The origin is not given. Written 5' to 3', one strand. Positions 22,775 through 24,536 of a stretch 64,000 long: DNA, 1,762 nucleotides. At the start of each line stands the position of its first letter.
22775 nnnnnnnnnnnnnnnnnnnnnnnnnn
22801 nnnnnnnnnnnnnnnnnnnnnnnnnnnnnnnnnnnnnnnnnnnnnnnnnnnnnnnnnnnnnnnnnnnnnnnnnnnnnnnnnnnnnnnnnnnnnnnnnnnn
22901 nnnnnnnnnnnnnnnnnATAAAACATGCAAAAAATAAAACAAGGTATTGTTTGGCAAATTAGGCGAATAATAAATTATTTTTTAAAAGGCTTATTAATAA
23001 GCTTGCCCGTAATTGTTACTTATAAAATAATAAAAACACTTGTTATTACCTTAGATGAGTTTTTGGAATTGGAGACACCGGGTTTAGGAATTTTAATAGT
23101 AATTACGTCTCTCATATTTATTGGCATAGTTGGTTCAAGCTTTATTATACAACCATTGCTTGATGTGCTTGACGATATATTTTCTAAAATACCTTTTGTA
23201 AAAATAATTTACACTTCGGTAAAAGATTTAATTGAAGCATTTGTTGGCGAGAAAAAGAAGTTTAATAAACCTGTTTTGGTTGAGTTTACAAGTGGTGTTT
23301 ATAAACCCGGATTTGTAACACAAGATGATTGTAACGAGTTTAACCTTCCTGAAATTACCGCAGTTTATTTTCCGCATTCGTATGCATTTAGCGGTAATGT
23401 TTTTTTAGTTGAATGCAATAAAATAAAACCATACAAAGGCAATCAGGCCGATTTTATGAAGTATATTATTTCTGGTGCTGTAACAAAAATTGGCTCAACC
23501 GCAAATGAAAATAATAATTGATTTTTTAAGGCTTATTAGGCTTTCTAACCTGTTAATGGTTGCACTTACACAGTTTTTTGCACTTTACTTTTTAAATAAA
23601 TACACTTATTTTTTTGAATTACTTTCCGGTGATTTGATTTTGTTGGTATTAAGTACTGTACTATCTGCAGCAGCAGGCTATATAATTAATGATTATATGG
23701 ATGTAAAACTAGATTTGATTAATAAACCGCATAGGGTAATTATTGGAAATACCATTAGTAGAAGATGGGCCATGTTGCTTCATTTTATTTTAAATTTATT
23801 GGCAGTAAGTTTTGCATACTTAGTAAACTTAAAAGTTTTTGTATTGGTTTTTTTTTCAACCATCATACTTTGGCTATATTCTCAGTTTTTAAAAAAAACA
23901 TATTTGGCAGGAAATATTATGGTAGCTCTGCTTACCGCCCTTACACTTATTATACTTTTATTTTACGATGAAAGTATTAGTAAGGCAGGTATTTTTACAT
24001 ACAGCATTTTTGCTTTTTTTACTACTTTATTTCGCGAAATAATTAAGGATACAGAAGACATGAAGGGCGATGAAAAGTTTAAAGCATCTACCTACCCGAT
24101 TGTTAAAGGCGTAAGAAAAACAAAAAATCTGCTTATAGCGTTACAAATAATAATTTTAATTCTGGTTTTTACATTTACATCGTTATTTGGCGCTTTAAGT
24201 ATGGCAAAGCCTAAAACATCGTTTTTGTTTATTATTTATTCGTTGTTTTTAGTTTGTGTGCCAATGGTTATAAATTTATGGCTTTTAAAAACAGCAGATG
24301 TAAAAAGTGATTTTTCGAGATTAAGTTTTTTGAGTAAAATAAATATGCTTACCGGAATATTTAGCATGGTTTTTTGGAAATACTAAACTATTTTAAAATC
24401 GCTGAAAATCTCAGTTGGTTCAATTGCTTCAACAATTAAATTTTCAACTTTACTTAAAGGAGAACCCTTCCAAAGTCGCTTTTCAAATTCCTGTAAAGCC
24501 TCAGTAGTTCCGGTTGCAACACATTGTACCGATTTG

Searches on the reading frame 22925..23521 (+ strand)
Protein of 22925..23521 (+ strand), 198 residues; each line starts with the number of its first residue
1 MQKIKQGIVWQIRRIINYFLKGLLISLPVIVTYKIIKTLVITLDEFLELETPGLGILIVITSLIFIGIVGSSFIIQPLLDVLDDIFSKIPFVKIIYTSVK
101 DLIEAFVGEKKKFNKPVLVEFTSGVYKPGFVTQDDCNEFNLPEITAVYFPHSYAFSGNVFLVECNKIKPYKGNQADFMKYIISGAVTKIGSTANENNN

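Call 25: search_protein_families(library=pfam, proteins=[window:22925-23521:+], max_evalue=0.001)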
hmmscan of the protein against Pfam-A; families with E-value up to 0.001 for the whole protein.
window:22925-23521:+ (198 aa): 1 family
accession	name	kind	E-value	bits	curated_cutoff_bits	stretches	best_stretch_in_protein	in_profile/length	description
PF04367.18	DUF502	-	8.2e-27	93.6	23.8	1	57-156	1-106/107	Protein of unknown function (DUF502)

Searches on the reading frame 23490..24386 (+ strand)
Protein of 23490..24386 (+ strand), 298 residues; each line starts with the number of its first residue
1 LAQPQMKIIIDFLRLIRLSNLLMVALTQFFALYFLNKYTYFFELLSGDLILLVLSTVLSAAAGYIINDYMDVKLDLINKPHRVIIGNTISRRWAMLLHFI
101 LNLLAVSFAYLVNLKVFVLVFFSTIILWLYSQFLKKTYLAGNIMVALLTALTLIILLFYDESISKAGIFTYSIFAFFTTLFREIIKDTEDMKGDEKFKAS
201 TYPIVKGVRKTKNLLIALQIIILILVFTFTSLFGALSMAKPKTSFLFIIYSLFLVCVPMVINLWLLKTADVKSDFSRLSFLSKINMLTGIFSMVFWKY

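Call 25: search_protein_families(library=pfam, proteins=[window:23490-24386:+], max_evalue=0.001)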
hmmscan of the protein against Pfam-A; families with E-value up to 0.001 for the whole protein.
window:23490-24386:+ (298 aa): 1 family
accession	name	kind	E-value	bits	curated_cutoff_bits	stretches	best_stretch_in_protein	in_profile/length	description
PF01040.23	UbiA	-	3.1e-31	109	34.2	1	47-283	20-249/250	UbiA prenyltransferase family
